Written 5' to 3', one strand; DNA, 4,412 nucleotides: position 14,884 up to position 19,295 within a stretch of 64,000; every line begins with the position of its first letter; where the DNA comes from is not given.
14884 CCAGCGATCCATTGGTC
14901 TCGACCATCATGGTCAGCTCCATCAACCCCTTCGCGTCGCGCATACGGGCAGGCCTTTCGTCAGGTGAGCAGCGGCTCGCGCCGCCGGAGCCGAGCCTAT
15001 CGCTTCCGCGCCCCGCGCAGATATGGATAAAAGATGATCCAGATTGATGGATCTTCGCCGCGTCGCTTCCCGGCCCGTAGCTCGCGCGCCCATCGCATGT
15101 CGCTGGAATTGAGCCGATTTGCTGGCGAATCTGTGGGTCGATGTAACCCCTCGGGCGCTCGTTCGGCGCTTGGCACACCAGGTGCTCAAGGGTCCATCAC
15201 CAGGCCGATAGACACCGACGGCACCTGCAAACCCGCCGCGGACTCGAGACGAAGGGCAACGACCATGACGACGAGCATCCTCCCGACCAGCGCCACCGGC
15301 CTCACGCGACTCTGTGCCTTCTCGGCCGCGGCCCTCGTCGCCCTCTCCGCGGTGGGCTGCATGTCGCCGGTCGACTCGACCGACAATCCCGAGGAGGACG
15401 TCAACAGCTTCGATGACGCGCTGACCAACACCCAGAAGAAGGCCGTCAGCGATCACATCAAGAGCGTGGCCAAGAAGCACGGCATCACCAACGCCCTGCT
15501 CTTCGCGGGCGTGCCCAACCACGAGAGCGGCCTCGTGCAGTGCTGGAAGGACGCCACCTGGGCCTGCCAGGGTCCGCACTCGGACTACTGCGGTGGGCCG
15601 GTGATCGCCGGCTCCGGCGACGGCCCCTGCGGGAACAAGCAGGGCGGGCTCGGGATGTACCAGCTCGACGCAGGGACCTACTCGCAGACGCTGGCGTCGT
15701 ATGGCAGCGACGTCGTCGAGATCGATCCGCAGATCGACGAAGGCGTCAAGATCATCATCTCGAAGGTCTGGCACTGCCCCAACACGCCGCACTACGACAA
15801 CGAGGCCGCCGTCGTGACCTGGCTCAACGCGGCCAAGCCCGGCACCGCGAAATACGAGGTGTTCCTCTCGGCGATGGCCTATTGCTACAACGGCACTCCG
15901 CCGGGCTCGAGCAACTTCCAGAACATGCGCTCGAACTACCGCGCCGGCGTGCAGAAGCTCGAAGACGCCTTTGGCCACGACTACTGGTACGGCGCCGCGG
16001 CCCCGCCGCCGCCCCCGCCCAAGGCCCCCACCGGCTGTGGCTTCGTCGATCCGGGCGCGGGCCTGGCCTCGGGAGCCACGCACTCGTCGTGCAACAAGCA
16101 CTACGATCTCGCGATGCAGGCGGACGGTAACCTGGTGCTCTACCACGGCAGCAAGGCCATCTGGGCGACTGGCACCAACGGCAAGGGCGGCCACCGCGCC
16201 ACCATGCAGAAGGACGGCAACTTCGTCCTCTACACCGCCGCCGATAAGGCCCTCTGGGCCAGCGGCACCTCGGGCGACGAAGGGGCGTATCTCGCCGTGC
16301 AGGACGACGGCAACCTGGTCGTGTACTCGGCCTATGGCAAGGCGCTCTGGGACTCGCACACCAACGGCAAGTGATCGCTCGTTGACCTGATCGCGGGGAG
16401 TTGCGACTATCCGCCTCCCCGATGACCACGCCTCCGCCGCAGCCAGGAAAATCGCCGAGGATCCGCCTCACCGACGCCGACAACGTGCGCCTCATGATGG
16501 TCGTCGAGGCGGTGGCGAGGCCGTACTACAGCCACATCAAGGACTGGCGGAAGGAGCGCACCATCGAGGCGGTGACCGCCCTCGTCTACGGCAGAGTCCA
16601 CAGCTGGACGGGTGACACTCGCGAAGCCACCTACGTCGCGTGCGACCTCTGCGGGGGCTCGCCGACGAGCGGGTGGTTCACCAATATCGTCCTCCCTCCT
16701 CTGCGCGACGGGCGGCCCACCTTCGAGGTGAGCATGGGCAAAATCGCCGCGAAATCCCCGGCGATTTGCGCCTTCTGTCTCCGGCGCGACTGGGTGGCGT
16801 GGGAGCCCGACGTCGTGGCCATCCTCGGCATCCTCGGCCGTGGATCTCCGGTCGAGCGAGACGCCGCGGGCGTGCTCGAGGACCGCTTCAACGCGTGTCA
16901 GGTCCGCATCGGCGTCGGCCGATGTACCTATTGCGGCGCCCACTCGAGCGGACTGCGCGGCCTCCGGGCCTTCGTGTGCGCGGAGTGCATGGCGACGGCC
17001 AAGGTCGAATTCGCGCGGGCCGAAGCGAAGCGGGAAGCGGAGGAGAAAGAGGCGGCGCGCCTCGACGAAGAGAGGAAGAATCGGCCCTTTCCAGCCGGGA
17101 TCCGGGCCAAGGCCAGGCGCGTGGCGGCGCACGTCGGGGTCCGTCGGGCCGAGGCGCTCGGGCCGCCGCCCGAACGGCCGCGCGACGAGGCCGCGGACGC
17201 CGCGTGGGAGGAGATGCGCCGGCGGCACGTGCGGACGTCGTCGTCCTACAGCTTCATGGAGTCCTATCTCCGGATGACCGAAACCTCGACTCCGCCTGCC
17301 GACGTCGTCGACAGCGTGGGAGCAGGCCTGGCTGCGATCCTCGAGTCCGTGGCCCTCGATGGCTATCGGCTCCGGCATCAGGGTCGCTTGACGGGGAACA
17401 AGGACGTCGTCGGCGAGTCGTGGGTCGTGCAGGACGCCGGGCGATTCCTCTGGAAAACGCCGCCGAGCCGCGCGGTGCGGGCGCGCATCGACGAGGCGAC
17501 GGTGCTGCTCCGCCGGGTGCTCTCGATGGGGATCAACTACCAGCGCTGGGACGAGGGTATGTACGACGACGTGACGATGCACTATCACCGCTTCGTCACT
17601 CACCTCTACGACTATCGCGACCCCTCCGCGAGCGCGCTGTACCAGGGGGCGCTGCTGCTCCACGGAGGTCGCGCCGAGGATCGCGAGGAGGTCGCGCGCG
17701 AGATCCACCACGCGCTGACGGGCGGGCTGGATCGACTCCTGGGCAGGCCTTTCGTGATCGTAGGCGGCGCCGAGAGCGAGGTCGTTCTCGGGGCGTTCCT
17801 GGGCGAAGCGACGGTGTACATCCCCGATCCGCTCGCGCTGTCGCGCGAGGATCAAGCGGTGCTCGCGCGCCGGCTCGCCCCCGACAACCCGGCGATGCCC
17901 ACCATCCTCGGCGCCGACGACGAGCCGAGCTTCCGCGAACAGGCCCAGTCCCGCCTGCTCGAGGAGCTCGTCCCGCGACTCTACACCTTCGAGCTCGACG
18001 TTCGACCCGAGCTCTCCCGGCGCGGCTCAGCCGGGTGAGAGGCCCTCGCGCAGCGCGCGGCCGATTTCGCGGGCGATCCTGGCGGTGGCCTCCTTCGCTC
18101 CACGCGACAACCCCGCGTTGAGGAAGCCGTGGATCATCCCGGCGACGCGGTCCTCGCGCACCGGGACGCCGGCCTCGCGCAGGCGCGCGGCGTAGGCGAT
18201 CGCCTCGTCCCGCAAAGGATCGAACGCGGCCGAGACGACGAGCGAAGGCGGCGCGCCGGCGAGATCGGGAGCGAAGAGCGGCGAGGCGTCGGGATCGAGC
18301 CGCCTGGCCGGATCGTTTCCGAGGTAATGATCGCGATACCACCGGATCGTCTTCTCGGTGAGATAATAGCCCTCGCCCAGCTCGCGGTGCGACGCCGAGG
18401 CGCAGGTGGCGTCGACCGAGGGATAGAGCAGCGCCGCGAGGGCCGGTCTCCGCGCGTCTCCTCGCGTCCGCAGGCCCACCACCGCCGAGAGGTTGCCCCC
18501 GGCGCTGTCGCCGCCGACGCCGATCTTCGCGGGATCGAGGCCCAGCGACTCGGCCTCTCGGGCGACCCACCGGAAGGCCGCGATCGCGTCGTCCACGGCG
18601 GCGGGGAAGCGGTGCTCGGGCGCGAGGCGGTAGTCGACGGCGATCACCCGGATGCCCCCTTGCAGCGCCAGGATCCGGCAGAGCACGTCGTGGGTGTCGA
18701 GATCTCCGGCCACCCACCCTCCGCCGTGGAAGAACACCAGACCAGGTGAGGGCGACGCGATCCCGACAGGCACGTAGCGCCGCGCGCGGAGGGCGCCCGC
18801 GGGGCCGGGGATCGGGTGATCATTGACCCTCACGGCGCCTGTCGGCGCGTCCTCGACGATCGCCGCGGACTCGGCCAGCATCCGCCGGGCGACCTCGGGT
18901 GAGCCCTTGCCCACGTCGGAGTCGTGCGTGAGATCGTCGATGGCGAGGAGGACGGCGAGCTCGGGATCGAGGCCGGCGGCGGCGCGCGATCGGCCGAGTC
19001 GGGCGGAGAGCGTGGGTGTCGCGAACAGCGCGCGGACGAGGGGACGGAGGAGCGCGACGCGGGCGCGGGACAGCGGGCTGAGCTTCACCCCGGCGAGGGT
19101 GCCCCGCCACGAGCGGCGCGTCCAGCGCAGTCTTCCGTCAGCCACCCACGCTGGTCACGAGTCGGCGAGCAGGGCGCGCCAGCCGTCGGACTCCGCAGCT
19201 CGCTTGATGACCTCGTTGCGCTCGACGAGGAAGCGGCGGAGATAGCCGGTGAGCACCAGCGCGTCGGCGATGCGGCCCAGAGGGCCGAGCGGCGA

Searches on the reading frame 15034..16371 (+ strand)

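Call 69: search_protein_families(library=pfam, proteins=[window:15034-16371:+], max_evalue=0.001)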
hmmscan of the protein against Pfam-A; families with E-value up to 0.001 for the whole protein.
window:15034-16371:+ (446 aa): 1 family
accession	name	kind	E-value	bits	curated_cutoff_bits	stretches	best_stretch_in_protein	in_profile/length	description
PF01453.30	B_lectin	-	1.2e-08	35.9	32.4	2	355-410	15-75/105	D-mannose binding lectin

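Call 70: search_protein_families(library=padloc, proteins=[window:15034-16371:+], max_evalue=0.001)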
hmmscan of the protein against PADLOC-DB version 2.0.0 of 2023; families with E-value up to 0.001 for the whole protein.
window:15034-16371:+ (446 aa): 0 families

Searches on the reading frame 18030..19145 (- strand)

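Call 69: search_protein_families(library=pfam, proteins=[window:18030-19145:-], max_evalue=0.001)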
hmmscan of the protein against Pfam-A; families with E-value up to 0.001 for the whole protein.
window:18030-19145:- (372 aa): 4 families
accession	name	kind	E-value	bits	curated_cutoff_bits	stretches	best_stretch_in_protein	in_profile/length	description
PF07859.19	Abhydrolase_3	-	6.7e-72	242.1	25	1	136-342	1-209/210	alpha/beta hydrolase fold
PF20434.5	BD-FAE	-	1.7e-21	77.2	26.8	1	124-228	4-111/215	BD-FAE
PF00135.34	COesterase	-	1.5e-06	28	27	1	133-220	103-197/515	Carboxylesterase family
PF10340.15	Say1_Mug180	-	0.0009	18.6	21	0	134-282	123-278/374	Steryl acetyl hydrolase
